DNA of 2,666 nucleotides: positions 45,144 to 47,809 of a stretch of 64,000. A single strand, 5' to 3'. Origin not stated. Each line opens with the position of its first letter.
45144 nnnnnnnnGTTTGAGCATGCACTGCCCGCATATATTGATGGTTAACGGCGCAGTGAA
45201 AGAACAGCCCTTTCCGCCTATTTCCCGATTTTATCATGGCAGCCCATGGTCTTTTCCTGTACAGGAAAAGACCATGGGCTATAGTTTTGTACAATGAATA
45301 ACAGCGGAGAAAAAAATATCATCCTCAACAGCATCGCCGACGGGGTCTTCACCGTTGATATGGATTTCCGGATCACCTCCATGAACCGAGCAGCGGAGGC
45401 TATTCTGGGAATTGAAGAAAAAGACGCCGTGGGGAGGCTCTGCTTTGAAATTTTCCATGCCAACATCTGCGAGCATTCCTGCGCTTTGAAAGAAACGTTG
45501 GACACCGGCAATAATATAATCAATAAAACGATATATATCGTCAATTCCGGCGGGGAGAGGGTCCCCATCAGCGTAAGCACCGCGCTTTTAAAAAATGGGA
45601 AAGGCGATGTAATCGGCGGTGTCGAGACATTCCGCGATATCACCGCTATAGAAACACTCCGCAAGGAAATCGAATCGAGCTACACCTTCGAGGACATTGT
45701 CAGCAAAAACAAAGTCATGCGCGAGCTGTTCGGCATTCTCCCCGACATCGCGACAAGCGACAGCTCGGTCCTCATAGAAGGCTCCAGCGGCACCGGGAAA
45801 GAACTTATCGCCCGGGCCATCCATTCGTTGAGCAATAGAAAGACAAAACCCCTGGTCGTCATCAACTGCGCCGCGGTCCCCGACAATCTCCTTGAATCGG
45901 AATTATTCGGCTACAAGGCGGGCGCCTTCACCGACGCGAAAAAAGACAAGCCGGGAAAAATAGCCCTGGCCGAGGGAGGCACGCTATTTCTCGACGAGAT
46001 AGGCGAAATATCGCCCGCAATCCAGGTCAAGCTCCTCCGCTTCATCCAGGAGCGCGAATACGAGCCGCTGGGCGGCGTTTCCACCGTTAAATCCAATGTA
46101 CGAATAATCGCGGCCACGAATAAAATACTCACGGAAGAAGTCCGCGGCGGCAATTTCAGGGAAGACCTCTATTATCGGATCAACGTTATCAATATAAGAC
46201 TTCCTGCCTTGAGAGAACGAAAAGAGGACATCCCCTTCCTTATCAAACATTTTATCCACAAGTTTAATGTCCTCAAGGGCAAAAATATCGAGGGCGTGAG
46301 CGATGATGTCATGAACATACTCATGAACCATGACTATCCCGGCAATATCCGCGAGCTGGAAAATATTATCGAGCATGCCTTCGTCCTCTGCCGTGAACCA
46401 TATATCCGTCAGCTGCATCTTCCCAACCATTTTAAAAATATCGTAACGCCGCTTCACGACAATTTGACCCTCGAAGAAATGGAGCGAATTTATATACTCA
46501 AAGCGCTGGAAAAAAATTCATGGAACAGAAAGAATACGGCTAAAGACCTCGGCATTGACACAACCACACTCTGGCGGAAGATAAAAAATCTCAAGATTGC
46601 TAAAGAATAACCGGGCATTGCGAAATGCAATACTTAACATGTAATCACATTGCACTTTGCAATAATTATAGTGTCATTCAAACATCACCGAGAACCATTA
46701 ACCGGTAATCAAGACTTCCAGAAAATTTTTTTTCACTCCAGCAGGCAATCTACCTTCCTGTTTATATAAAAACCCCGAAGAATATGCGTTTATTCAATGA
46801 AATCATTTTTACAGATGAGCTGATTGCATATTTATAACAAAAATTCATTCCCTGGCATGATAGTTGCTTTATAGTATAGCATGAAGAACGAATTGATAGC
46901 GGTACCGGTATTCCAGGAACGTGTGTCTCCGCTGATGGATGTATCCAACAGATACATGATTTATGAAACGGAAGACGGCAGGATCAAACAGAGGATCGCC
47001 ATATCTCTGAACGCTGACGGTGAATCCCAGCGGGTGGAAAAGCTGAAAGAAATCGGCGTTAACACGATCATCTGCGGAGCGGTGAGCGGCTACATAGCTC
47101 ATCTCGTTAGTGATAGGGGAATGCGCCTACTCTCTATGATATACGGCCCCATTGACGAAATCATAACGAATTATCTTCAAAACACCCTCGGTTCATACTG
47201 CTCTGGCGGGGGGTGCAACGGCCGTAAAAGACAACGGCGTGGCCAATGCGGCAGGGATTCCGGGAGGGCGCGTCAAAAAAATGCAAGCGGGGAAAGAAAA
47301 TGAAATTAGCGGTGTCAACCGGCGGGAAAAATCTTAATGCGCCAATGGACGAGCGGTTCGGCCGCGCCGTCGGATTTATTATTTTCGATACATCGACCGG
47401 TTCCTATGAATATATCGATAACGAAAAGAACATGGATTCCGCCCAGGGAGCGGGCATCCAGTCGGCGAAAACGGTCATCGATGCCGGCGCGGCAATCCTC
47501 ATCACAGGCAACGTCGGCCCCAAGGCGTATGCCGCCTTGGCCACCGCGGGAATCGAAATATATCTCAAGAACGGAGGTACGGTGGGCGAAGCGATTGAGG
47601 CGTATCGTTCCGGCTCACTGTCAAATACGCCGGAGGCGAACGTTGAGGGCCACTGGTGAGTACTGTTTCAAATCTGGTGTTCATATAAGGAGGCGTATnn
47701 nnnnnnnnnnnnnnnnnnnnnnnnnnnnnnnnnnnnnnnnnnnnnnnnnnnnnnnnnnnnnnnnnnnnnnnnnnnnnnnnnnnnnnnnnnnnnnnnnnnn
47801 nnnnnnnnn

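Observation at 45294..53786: Sigma-54 operon of NifX-like, DUF5320, MinD-ferredoxin and ApbC proteins with identifiable -24/-12 promoter and upstream palindromes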

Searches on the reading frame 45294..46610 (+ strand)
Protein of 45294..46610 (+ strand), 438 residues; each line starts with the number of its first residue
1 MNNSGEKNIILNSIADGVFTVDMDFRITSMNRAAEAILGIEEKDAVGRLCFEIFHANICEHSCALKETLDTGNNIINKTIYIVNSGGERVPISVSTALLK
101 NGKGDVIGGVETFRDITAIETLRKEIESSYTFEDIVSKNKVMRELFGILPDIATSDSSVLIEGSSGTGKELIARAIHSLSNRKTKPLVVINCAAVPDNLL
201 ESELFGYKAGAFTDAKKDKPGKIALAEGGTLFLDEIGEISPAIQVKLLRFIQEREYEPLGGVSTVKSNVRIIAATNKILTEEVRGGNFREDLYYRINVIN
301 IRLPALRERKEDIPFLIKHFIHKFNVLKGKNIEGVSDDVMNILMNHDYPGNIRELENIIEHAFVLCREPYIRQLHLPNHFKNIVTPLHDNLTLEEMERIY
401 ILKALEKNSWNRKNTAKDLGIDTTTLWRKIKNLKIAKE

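Call 6: search_protein_families(library=pfam, proteins=[window:45294-46610:+], max_evalue=0.01)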
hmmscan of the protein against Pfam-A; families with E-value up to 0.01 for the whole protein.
window:45294-46610:+ (438 aa): 14 families
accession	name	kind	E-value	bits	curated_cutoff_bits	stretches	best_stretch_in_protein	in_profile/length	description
PF00158.32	Sigma54_activat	-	1.1e-66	224.1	20.2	1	135-301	1-167/168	Sigma-54 interaction domain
PF25601.1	AAA_lid_14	-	5.5e-27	93.9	27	1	307-382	1-76/87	AAA+ ATPase lid domain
PF14532.12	Sigma54_activ_2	-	8.2e-20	71.9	25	1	138-306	3-138/138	Sigma-54 interaction domain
PF13426.13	PAS_9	-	2.6e-16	60.2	27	1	16-118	2-103/103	PAS domain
PF08448.16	PAS_4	-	3.3e-13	50.3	23.1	1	11-118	1-107/110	PAS fold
PF07728.20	AAA_5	-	9.4e-13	48.8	22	1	159-278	2-124/139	AAA domain (dynein-related subfamily)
PF02954.25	HTH_8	-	5.5e-12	45.7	22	1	392-431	1-40/42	Bacterial regulatory protein, Fis family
PF00989.32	PAS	-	7.3e-09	36.1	22.6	1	10-116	6-113/113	PAS fold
PF13188.13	PAS_8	-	2.2e-07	30.9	21.8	1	10-59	6-55/65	PAS domain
PF01078.27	Mg_chelatase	-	6.7e-07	29.3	20.3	1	216-247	95-126/207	Magnesium chelatase, subunit ChlI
PF07724.20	AAA_2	-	5.8e-06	26.9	27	1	157-277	4-125/166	AAA domain (Cdc48 subfamily)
PF00004.35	AAA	-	1.5e-05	25.9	21.2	1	159-278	1-111/131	ATPase family associated with various cellular activities (AAA)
PF20030.5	bpMoxR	-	0.0085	15.6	27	0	134-282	13-150/205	MoxR domain in the MoxR-vWA-beta-propeller ternary systems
PF07726.17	AAA_3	-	0.0088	16.4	27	0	159-279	2-114/131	ATPase family associated with various cellular activities (AAA)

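Call 17: find_homologous_proteins(query=window:45294-46610:+, max_evalue=1e-60)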
Query window:45294-46610:+ (438 aa): 8000 proteins with E <= 1e-60 among 8000 candidates; the best 120 are listed.
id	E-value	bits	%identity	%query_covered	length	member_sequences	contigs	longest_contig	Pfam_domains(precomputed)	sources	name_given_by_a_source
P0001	2.6e-286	967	100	100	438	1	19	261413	PF13426.14,PF13188.14,PF00004.36,PF14532.13,PF07728.21,PF00158.33,PF07724.21,PF25601.2,PF02954.26,PF08448.17,PF00989.32,PF01078.28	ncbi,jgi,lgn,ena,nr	ncbi:MAG TPA: sigma 54-interacting transcriptional regulator [Spirochaetota bacterium]|nr:sigma 54-i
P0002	5.3e-270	913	95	99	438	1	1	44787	PF13426.14,PF13188.14,PF00158.33,PF07724.21,PF25601.2,PF02954.26,PF08448.17,PF00989.32,PF14532.13,PF07728.21,PF01078.28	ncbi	-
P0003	8.3e-269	910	94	99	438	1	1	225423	PF13426.14,PF13188.14,PF00158.33,PF07724.21,PF25601.2,PF02954.26,PF08448.17,PF00989.32,PF14532.13,PF07728.21,PF01078.28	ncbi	-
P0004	3.9e-267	904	94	99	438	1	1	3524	PF13426.14,PF13188.14,PF00158.33,PF07724.21,PF25601.2,PF02954.26,PF08448.17,PF00989.32,PF14532.13,PF07728.21,PF01078.28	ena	-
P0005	3.0e-266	901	95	99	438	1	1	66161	PF13426.14,PF13188.14,PF00158.33,PF07724.21,PF25601.2,PF02954.26,PF08448.17,PF00989.32,PF14532.13,PF07728.21,PF01078.28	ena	-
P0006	3.2e-265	898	93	99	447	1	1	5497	PF13426.14,PF13188.14,PF00158.33,PF07724.21,PF25601.2,PF02954.26,PF08448.17,PF00989.32,PF14532.13,PF07728.21,PF01078.28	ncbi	-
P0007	1.6e-261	886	91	99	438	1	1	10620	PF13426.14,PF13188.14,PF00158.33,PF25601.2,PF02954.26,PF08448.17,PF00989.32,PF14532.13,PF07728.21,PF01078.28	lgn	-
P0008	2.3e-259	878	91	99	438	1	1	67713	PF13426.14,PF13188.14,PF00158.33,PF25601.2,PF02954.26,PF08448.17,PF00989.32,PF14532.13,PF07728.21,PF01078.28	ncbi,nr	ncbi:MAG: Fis family transcriptional regulator [Spirochaetes bacterium RBG_13_51_14]|nr:MAG: Fis fam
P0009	2.5e-258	875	90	99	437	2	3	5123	PF13426.14,PF13188.14,PF00158.33,PF25601.2,PF02954.26,PF08448.17,PF00989.32,PF14532.13,PF07728.21,PF01078.28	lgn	-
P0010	1.9e-256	869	89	98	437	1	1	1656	PF13426.14,PF13188.14,PF00004.36,PF14532.13,PF07728.21,PF00158.33,PF07724.21,PF25601.2,PF02954.26,PF08448.17,PF00989.32,PF01078.28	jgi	jgi:PAS domain S-box-containing protein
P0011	1.3e-255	866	88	100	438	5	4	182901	PF13426.14,PF13188.14,PF00004.36,PF14532.13,PF07728.21,PF00158.33,PF07724.21,PF25601.2,PF02954.26,PF08448.17,PF00989.32,PF01078.28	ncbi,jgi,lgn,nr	ncbi:MAG TPA: sigma 54-interacting transcriptional regulator [Spirochaetota bacterium]|nr:sigma 54-i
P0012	1.2e-253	860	88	99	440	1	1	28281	PF13426.14,PF13188.14,PF00004.36,PF14532.13,PF07728.21,PF00158.33,PF07724.21,PF25601.2,PF02954.26,PF08448.17,PF00989.32,PF01078.28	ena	-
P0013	6.8e-253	857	88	100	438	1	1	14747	PF13426.14,PF13188.14,PF00004.36,PF14532.13,PF07728.21,PF00158.33,PF07724.21,PF25601.2,PF02954.26,PF08448.17,PF00989.32,PF01078.28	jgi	jgi:PAS domain S-box-containing protein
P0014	1.7e-248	843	86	98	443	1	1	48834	PF13426.14,PF13188.14,PF00004.36,PF14532.13,PF07728.21,PF00158.33,PF07724.21,PF25601.2,PF02954.26,PF08448.17,PF00989.32,PF01078.28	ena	-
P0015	4.6e-246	835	86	99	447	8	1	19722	PF13426.14,PF13188.14,PF00004.36,PF14532.13,PF07728.21,PF00158.33,PF07724.21,PF25601.2,PF02954.26,PF08448.17,PF00989.32,PF01078.28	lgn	-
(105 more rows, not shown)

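Call 60: search_protein_families(library=ncbifam, proteins=[window:45294-46610:+], max_evalue=0.001)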
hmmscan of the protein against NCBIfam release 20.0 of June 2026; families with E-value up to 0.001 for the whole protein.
window:45294-46610:+ (438 aa): 37 families (the best 25 are shown)
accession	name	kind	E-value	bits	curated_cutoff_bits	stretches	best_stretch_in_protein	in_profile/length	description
NF041552.1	TF_PrdR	equivalog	4.4e-105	352.2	795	1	7-432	136-575/577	sigma-54 dependent transcriptional regulator PrdR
TIGR01817.1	nifA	equivalog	8.8e-102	341.6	528.85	1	125-376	188-438/534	nif-specific transcriptional activator NifA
NF008469.0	PRK11361.1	equivalog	3.2e-93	312.9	714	1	118-435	128-456/461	acetoacetate metabolism transcriptional regulator AtoC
NF007689.0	PRK10365.1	equivalog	1.5e-91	307.4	760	1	134-430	140-439/441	sigma-54-dependent response regulator transcription factor ZraR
TIGR02915.1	PEP_resp_reg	equivalog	3.3e-91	306.4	502.6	1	126-435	132-444/445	PEP-CTERM-box response regulator transcription factor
NF038308.1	RNA_repair_RtcR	equivalog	2.2e-88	297.4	650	1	120-387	167-443/530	RNA repair transcriptional activator RtcR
TIGR01818.1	ntrC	equivalog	5.9e-86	289.1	558.6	1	129-377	130-378/463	nitrogen regulation protein NR(I)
NF050807.1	TransRegFlbDCaul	equivalog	1e-85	288.3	750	1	133-432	118-437/454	sigma-54-dependent transcriptional regulator FlbD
NF003451.0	PRK05022.1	equivalog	2.2e-85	287.3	476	1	129-436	186-511/512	nitric oxide reductase transcriptional regulator NorR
NF041906.1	V4R_TF_MobR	exception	1.4e-82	278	999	1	123-432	222-543/544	phenol degradation transcriptional regulator MobR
NF011958.0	PRK15429.1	equivalog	7.3e-82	276.1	830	1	130-438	376-689/692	formate hydrogenlyase transcriptional activator FlhA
TIGR02329.1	propionate_PrpR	equivalog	4.8e-78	263.1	499.2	1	117-431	196-525/526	propionate catabolism operon regulatory protein PrpR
NF011695.0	PRK15115.1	equivalog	1.9e-77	260.9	763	1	132-427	134-430/445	two-component system response regulator GlrR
NF008485.2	PRK11388.1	equivalog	1.2e-76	258.4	551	1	6-436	211-638/643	dihydroxyacetone kinase operon transcriptional regulator DhaR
NF011953.0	PRK15424.1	equivalog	1.1e-74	251.9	703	1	121-433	207-534/538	propionate catabolism operon regulatory protein PrpR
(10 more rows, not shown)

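Call 66: find_encoding_contigs(protein=window:45294-46610:+, flank=2000, max_places=4)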
Protein window:45294-46610:+ (438 aa): 23 contigs read that carry it; 3 places shown.
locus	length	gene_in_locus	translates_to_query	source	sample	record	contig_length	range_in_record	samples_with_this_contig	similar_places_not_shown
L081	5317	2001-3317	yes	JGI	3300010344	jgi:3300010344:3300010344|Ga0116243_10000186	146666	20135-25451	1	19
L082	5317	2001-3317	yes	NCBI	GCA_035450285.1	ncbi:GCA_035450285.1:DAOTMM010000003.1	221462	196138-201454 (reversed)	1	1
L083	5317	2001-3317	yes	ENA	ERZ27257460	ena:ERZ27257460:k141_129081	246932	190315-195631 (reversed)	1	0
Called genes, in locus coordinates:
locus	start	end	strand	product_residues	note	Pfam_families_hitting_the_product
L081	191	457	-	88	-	PF12797:Fer4_2 (faint), PF00037:Fer4 (weak), PF13237:Fer4_10 (faint), PF13484:Fer4_16 (faint), PF00037:Fer4, PF12837:Fer4_6 (weak)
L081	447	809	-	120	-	PF02579:Nitro_FeMo-Co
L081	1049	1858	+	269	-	PF02535:Zip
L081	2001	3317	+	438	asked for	PF00989:PAS, PF08448:PAS_4, PF13426:PAS_9, PF00158:Sigma54_activat, PF14532:Sigma54_activ_2, PF07728:AAA_5, PF25601:AAA_lid_14, PF02954:HTH_8, +4 more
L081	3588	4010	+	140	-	PF02579:Nitro_FeMo-Co (weak)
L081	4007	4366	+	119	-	PF02579:Nitro_FeMo-Co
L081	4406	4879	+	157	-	-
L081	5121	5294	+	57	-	-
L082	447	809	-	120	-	PF02579:Nitro_FeMo-Co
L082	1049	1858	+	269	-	PF02535:Zip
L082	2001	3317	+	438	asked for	PF00989:PAS, PF08448:PAS_4, PF13426:PAS_9, PF00158:Sigma54_activat, PF14532:Sigma54_activ_2, PF07728:AAA_5, PF25601:AAA_lid_14, PF02954:HTH_8, +4 more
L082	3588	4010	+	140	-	PF02579:Nitro_FeMo-Co (weak)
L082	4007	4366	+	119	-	PF02579:Nitro_FeMo-Co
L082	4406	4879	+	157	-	-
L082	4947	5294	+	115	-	PF17253:DUF5320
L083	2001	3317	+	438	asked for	PF00989:PAS, PF08448:PAS_4, PF13426:PAS_9, PF00158:Sigma54_activat, PF14532:Sigma54_activ_2, PF07728:AAA_5, PF25601:AAA_lid_14, PF02954:HTH_8, +4 more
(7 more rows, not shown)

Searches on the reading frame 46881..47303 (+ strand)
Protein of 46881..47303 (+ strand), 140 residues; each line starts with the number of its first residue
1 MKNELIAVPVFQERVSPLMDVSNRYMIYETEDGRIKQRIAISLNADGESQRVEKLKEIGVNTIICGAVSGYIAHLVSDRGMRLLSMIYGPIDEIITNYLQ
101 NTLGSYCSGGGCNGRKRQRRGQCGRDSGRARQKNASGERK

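Call 6: search_protein_families(library=pfam, proteins=[window:46881-47303:+], max_evalue=0.01)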
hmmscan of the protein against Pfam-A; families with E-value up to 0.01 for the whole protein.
window:46881-47303:+ (140 aa): 1 family
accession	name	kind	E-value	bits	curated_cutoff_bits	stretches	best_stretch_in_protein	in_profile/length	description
PF02579.22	Nitro_FeMo-Co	-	3.1e-07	31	26.3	1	13-99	3-93/94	Dinitrogenase iron-molybdenum cofactor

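Call 46: search_solved_structures(query=window:46881-47303:+, max_evalue=1)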
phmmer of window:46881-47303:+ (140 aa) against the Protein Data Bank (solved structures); distinct sequences matched with E-value up to 1: 2.
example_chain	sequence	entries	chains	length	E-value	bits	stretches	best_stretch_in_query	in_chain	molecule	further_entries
2lck_A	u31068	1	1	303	0.68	13.1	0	84-117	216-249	Mitochondrial uncoupling protein 2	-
6ft5_A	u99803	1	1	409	0.95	12.7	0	29-55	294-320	alphaRep A3_A3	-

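Call 60: search_protein_families(library=ncbifam, proteins=[window:46881-47303:+], max_evalue=0.001)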
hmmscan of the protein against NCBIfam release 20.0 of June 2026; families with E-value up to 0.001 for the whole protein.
window:46881-47303:+ (140 aa): 1 family
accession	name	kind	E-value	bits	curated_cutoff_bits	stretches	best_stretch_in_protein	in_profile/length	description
NF041136.1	MrpORP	equivalog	3.7e-07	29.8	450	1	5-103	266-365/365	iron-sulfur cluster carrier protein MrpORP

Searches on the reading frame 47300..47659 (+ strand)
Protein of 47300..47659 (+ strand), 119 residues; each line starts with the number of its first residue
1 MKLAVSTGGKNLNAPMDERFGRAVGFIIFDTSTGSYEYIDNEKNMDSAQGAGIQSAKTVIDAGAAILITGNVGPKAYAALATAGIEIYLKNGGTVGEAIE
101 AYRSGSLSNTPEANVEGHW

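Call 6: search_protein_families(library=pfam, proteins=[window:47300-47659:+], max_evalue=0.01)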
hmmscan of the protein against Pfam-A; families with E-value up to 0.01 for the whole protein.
window:47300-47659:+ (119 aa): 1 family
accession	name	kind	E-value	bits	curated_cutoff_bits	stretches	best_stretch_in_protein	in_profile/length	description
PF02579.22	Nitro_FeMo-Co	-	4.1e-23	81.9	26.3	1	14-103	3-93/94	Dinitrogenase iron-molybdenum cofactor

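Call 44: search_solved_structures(query=window:47300-47659:+, max_evalue=0.01)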
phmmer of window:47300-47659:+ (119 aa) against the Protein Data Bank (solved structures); distinct sequences matched with E-value up to 0.01: 5.
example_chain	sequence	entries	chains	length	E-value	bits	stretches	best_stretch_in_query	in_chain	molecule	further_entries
2wfb_A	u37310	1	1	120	2.1e-21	79.8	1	2-107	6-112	PUTATIVE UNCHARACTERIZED PROTEIN ORP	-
1rdu_A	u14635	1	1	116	5.7e-19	71.9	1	2-109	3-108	conserved hypothetical protein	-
1eo1_A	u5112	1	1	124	3.7e-12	50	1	1-109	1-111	HYPOTHETICAL PROTEIN MTH1175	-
1t3v_A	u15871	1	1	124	4.3e-07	33.7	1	10-110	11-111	conserved hypothetical protein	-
1o13_A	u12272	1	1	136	5.9e-07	33.2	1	10-110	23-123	probable NifB protein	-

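Call 60: search_protein_families(library=ncbifam, proteins=[window:47300-47659:+], max_evalue=0.001)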
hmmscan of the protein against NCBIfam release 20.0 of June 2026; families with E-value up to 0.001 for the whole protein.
window:47300-47659:+ (119 aa): 1 family
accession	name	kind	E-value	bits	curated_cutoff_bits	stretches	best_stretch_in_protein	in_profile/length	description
NF041136.1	MrpORP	equivalog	4.5e-05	22.9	450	1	1-106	265-364/365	iron-sulfur cluster carrier protein MrpORP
